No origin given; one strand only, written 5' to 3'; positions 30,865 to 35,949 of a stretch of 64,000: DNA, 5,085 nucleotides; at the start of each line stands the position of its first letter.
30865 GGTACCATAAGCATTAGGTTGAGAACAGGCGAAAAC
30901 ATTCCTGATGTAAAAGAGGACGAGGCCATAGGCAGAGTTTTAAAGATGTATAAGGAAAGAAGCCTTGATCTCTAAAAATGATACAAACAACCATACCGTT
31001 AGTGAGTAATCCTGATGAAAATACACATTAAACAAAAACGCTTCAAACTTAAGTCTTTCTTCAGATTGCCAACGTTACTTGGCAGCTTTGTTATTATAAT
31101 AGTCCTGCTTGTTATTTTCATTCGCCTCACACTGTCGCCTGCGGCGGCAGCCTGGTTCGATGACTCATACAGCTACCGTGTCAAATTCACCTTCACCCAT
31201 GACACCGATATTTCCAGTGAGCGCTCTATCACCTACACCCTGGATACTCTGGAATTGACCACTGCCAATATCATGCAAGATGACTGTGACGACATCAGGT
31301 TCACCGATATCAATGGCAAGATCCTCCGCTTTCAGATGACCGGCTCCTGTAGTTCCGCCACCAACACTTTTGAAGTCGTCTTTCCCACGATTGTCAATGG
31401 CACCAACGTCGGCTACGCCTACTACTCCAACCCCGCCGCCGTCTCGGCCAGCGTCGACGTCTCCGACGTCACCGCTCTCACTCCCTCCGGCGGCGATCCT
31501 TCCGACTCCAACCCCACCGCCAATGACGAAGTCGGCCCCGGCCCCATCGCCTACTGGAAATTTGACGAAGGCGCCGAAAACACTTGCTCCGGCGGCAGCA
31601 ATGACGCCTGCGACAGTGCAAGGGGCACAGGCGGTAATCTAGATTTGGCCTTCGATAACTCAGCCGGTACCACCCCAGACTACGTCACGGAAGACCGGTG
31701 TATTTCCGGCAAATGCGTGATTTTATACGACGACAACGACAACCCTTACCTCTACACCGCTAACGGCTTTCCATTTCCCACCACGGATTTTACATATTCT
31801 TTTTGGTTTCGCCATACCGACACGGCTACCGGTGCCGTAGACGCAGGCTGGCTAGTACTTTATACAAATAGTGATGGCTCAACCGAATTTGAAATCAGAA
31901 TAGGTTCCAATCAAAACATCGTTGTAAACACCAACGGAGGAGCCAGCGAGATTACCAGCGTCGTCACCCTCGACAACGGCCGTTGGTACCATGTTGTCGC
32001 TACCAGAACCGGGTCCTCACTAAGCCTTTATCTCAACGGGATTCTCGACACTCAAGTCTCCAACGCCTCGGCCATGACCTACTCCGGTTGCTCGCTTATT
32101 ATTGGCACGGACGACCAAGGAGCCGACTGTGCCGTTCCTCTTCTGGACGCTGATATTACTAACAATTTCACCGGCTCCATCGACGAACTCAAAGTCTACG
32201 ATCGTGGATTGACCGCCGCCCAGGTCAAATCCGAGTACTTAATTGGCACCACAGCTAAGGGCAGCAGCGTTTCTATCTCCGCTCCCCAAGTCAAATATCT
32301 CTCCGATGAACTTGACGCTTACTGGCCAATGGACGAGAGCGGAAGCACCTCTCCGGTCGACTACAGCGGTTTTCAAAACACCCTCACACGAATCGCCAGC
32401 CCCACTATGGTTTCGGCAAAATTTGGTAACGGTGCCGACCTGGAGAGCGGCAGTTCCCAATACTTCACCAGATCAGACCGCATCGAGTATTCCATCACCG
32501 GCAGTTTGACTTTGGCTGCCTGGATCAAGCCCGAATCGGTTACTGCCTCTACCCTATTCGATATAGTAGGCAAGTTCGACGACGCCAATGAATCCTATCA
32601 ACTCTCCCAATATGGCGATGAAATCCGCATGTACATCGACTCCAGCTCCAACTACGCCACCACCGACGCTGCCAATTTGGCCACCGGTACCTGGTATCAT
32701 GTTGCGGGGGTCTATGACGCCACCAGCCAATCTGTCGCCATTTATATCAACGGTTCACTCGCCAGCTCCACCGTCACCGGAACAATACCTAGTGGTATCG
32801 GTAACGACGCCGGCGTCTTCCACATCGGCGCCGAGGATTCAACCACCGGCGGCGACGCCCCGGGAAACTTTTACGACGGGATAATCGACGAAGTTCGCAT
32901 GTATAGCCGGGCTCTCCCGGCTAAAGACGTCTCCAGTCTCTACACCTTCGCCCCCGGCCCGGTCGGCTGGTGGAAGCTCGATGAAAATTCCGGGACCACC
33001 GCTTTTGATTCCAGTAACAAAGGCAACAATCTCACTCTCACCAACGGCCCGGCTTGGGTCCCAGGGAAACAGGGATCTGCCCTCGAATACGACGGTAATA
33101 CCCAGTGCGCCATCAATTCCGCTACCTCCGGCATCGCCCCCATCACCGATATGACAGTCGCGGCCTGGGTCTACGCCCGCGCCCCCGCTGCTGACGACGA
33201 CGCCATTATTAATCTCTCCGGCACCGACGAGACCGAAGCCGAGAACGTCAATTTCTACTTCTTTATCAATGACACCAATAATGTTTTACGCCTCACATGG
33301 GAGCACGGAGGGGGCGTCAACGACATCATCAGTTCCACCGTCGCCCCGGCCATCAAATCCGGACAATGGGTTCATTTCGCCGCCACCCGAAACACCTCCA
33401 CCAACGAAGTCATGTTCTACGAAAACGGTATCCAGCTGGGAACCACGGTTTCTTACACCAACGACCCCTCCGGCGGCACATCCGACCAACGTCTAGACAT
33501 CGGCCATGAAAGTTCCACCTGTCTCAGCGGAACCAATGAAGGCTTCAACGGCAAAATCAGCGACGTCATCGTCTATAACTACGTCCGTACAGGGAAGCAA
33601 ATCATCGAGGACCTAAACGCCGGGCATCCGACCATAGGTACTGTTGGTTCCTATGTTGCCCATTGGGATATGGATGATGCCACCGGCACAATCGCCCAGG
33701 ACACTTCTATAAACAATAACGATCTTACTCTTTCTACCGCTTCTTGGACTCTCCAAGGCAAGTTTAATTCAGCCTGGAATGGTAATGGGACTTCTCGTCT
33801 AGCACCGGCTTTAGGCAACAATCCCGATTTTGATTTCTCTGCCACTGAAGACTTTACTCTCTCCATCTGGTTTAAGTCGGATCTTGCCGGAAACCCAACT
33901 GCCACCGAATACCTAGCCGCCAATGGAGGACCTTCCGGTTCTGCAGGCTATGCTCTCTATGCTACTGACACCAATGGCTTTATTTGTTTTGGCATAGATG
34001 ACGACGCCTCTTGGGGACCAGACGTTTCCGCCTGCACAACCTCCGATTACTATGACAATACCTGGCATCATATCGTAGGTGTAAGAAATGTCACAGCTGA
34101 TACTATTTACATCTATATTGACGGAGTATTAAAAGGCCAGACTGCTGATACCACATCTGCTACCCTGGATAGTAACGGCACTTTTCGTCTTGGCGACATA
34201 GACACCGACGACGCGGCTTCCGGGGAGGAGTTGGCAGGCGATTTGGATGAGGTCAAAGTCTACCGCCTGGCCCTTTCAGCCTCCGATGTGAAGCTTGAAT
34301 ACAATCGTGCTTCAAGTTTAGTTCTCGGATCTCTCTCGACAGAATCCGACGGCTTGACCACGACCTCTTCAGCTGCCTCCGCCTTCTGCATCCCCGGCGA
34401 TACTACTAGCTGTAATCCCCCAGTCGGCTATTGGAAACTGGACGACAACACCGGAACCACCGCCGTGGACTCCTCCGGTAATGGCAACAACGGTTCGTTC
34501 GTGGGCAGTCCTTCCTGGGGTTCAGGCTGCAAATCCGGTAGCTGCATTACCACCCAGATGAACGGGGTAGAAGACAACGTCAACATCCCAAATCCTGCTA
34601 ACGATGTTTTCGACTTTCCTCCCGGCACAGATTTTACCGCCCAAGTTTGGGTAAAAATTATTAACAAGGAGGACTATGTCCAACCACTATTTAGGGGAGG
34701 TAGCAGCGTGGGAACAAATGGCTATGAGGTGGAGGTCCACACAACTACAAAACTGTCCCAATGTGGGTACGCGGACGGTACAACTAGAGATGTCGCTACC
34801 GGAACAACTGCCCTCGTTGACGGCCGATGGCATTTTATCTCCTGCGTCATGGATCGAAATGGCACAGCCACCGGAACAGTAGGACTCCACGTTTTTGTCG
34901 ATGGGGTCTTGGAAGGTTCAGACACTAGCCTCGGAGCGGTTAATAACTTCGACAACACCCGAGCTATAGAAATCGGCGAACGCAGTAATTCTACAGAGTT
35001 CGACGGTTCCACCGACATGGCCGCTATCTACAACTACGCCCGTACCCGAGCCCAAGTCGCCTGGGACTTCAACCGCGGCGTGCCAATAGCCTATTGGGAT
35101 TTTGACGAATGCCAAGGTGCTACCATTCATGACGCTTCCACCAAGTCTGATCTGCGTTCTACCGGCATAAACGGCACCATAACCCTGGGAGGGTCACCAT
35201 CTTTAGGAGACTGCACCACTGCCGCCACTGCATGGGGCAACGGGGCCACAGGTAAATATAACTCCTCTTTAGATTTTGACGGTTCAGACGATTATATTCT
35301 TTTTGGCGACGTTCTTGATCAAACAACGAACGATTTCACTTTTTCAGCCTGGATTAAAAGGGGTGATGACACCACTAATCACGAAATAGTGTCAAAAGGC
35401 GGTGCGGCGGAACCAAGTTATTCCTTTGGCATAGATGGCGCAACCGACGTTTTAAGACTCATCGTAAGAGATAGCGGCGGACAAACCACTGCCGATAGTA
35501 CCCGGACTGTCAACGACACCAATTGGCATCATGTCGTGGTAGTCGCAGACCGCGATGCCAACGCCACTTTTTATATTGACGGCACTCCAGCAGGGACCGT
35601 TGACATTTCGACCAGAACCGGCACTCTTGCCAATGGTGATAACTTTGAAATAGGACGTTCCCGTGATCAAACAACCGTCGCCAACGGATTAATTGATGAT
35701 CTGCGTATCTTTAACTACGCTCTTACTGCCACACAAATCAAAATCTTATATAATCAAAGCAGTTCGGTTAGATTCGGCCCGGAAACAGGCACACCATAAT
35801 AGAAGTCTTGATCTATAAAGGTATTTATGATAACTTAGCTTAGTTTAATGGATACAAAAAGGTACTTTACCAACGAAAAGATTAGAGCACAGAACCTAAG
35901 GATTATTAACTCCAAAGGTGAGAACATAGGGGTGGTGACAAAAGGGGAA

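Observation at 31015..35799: Giant MshQ-like LamG-repeat surface protein with foreign composition inside the conserved thrS-infC-rpmI-rplT-pheST cluster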

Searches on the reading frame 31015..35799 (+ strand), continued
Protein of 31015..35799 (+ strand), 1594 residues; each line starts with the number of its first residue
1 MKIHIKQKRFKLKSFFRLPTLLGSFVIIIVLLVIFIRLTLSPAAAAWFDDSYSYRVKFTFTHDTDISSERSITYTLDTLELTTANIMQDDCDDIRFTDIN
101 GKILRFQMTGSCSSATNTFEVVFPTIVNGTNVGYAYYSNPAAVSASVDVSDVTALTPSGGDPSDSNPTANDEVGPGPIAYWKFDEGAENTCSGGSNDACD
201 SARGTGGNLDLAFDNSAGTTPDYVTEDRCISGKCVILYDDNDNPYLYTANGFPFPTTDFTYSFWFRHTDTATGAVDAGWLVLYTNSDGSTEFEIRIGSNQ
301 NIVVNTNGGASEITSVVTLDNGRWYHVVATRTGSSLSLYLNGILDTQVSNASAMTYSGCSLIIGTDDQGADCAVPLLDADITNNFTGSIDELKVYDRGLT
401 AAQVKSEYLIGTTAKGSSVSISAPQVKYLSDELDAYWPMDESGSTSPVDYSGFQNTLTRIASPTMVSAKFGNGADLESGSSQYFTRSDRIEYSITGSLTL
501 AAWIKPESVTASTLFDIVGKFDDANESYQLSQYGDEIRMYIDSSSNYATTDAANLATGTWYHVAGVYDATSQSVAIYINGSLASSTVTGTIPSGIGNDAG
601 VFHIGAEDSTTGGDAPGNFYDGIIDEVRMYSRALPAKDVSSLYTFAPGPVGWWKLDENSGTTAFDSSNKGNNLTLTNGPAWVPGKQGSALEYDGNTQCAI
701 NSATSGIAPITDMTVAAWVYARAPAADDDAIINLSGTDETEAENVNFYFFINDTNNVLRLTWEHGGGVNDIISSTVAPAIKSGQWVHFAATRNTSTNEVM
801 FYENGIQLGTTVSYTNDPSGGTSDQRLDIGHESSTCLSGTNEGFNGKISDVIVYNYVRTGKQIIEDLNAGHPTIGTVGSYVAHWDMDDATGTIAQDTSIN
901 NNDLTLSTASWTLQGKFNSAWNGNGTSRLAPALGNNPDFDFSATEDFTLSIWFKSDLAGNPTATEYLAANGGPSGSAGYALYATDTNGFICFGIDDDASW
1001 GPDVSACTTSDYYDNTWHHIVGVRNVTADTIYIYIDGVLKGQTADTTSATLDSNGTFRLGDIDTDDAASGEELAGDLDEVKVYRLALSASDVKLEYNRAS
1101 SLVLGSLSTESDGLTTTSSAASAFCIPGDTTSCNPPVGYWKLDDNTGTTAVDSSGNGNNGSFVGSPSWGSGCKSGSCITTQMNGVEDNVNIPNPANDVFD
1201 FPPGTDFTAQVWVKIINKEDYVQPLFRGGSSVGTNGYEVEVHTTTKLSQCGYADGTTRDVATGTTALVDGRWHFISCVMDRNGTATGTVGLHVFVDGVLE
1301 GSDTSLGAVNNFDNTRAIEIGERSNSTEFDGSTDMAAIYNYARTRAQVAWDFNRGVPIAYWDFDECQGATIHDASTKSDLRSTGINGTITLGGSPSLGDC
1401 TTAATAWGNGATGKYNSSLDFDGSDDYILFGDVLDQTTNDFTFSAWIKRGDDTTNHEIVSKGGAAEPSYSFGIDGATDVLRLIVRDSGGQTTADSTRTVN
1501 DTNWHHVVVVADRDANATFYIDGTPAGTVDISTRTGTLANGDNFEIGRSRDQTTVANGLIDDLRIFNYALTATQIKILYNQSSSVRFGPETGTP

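Call 62: search_protein_families(library=pfam, proteins=[L090:14673-15410:+, L090:15310-15966:+, L090:15974-16432:+, L090:16574-18625:+, L089:6740-7489:+, L097:7663-8487:+, L090:156-9884:+], max_evalue=0.01)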
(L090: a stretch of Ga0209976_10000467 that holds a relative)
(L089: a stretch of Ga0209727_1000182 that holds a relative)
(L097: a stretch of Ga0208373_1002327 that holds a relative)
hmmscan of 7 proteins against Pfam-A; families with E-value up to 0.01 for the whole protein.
L090:14673-15410:+ (245 aa): 1 family
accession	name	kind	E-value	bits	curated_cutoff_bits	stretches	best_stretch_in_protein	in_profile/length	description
PF07963.17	N_methyl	-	8.5e-05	22.4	21.2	1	7-30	2-25/27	Prokaryotic N-terminal methylation motif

L090:15310-15966:+ (218 aa): 1 family
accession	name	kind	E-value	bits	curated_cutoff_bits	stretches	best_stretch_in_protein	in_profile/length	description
PF07963.17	N_methyl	-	6e-09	35.5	21.2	1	34-57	2-25/27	Prokaryotic N-terminal methylation motif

L090:15974-16432:+ (152 aa): 1 family
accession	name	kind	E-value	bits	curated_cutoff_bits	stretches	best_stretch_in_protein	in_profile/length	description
PF07963.17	N_methyl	-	4.4e-07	29.7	21.2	1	3-27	2-26/27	Prokaryotic N-terminal methylation motif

L090:16574-18625:+ (683 aa): 14 families
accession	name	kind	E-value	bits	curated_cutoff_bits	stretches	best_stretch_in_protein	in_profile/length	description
PF13414.12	TPR_11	-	2.1e-16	59.8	26.8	2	560-598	3-41/42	TPR repeat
PF00515.34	TPR_1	-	6.6e-09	35.7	27.8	0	585-617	1-33/34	Tetratricopeptide repeat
PF07719.23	TPR_2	-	4.5e-08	33.1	27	1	585-617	1-33/34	Tetratricopeptide repeat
PF13431.12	TPR_17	-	5.3e-08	33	24.4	1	574-605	2-33/34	Tetratricopeptide repeat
PF14559.12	TPR_19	-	5.7e-08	33.4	25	2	564-626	4-65/68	Tetratricopeptide repeat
PF13432.12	TPR_16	-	6.9e-07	30.1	32.7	2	556-618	2-64/65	Tetratricopeptide repeat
PF13371.12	TPR_9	-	1.2e-06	28.9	35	0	539-583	17-61/73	Tetratricopeptide repeat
PF13181.12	TPR_8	-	3.7e-06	27.1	25.7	0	585-614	1-30/34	Tetratricopeptide repeat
PF13424.12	TPR_12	-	4.3e-05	24.1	30.1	1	515-581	6-75/77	Tetratricopeptide repeat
PF04932.20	Wzy_C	-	6.8e-05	23.1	31.7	1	175-298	20-146/149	O-Antigen ligase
PF23914.1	TPR_CcmH_CycH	-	0.00023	21.5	42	1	496-620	37-156/158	Cytochrome c-type biogenesis protein H TPR domain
PF13428.12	TPR_14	-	0.00035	21.4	23.5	0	552-593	2-43/44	Tetratricopeptide repeat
PF13176.12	TPR_7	-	0.0012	19.2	27.9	0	556-583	4-31/36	Tetratricopeptide repeat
PF14561.12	TPR_20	-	0.008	16.9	25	1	538-590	9-56/90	Tetratricopeptide repeat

L089:6740-7489:+ (249 aa): 1 family
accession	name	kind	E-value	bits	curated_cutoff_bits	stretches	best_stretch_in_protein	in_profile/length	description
PF07963.17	N_methyl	-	0.00034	20.5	21.2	1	16-39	4-27/27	Prokaryotic N-terminal methylation motif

L097:7663-8487:+ (274 aa): 1 family
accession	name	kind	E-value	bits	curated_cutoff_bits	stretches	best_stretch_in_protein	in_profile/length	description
PF07963.17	N_methyl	-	1.2e-06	28.2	21.2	1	1-27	1-27/27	Prokaryotic N-terminal methylation motif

L090:156-9884:+ (3242 aa): 0 families

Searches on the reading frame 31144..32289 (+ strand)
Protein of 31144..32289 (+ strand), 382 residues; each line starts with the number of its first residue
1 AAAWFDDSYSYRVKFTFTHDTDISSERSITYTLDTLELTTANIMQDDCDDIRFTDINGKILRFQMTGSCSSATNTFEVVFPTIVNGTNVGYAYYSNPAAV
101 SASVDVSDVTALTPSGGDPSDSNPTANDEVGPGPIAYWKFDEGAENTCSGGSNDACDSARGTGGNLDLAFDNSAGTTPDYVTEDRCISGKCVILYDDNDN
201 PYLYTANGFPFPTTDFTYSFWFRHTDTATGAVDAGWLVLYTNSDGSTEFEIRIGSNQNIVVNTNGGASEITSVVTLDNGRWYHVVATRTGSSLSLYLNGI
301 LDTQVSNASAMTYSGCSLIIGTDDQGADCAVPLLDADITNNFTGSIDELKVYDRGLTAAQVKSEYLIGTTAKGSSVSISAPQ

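Call 57: predict_structure(alignment_id=A3)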
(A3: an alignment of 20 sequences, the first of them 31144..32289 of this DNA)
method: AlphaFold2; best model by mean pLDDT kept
length: 382 residues; sequences in the alignment: 20
mean_pLDDT: 73.9   pTM: 0.69
mean pLDDT of the five models: 73.9, 73.4, 73.2, 72.2, 70.2
residues with pLDDT >= 90: 101; 70-90: 134; 50-70: 103; < 50: 44
segments of 3 or more residues with pLDDT < 50: 1-3, 142-165, 371-382
pLDDT, mean of each block of 10 residues (from residue 1): 59 92 96 87 75 88 88 91 95 74 87 93 77 67 40 39 48 58 68 67 56 85 72 58 68 86 80 90 93 93 91 71 59 56 80 83 74 33 35
secondary structure, 60 per line:
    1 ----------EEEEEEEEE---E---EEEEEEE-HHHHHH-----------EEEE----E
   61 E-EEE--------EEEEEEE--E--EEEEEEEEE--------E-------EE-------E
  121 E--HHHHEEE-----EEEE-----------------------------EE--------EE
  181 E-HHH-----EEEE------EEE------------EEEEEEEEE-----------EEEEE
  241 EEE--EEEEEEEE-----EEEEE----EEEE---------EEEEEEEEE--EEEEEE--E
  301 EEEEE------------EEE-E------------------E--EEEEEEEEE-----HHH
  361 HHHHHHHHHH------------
elements in order: E11-19 E27-33 H35-40 E52-55 E63-65 E74-80 E86-94 H124-127 E128-130 E136-139 E179-181 E191-194 E201-203 E216-224 E236-243 E246-253 E259-263 E268-271 E281-289 E292-297 E300-305 E318-320 E344-352 H358-370

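Call 61: fold_search(model_id=the predicted structure, library=pdb)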
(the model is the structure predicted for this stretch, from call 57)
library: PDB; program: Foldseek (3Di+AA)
matches with E <= 10: 1500; with E <= 0.001: 510
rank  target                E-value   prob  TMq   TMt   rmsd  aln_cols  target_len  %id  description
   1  1af9                  4.7e-10  1.00  0.37  0.32   7.9       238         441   18  TETANUS NEUROTOXIN C FRAGMENT (released 1998-04-29)
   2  1fv2_A                8.1e-10  1.00  0.37  0.32   7.4       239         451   17  The Hc fragment of tetanus toxin complexed with an analogue of its ganglioside receptor GT1B (released 2001-09-05)
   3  7ce2_A                9.6e-10  1.00  0.37  0.32   8.1       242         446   18  The Crystal structure of TeNT Hc complexed with neutralizing antibody (released 2021-04-07)
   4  7by5                  1.1e-09  1.00  0.39  0.13   4.5       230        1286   16  Tetanus neurotoxin mutant-(H233A/E234Q/H237A/Y375F) (released 2021-02-17)
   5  1diw                  1.4e-09  1.00  0.38  0.33   7.5       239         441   18  THE HC FRAGMENT OF TETANUS TOXIN COMPLEXED WITH GALACTOSE (released 2000-03-24)
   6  7z5s_AAA              1.6e-09  1.00  0.37  0.34   5.6       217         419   13  Crystal Structure of botulinum neurotoxin A2 cell binding domain in complex with GD1a (released 2022-06-08)
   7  5n0b_A                2.2e-09  1.00  0.38  0.12   6.6       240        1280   16  Crystal structure of the tetanus neurotoxin in complex with GD1a (released 2017-06-21)
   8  3hmy_A                2.7e-09  1.00  0.38  0.33   6.7       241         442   18  Crystal structure of HCR/T complexed with GT2 (released 2009-07-14)
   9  4dqa                  2.7e-09  1.00  0.32  0.34  13.9       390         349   13  Crystal structure of a putative carbohydrate binding protein (BACOVA_03559) from Bacteroides ovatus ATCC 8483 at 1.50 A  (released 2012-03-21)
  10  4zkt_B                3.2e-09  1.00  0.40  0.14   3.3       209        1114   15  Crystal structure of the progenitor M complex of Clostridium botulinum type E neurotoxin (released 2015-12-23)
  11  7oh0_A                3.5e-09  1.00  0.36  0.32   7.8       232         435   18  Tetanus neurotoxin HC domain in complex with TT104-Fab1 (released 2021-10-27)
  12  9qc8_A                4.2e-09  1.00  0.37  0.12   4.8       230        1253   15  BoNT-NTNH-HA70 complex from Clostridium botulinum Serotype B1 (released 2025-09-10)
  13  5ho0                  4.4e-09  1.00  0.39  0.20  12.9       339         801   15  Crystal structure of AbnA (closed conformation), a GH43 extracellular arabinanase from Geobacillus stearothermophilus (released 2017-02-01)
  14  6f0p                  4.7e-09  1.00  0.36  0.33   5.6       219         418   13  Botulinum neurotoxin A4 Hc domain (released 2018-01-10)
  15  1a8d                  4.7e-09  1.00  0.36  0.31   8.2       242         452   18  TETANUS TOXIN C FRAGMENT (released 1998-10-14)
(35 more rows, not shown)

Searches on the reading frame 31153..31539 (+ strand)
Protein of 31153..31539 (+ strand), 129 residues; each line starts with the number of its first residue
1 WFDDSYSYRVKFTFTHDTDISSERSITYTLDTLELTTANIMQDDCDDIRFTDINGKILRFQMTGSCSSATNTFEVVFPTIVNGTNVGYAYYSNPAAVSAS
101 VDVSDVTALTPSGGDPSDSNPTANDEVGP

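Call 43: find_homologous_proteins(query=window:31153-31539:+, max_evalue=0.001)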
Query window:31153-31539:+ (129 aa): 2 proteins with E <= 0.001 among 9 candidates.
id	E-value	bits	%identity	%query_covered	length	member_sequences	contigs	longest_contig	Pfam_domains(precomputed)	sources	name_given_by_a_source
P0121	5.4e-43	164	60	95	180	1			PF10102.15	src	-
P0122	1.2e-10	60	80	34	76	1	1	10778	-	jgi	jgi:hypothetical protein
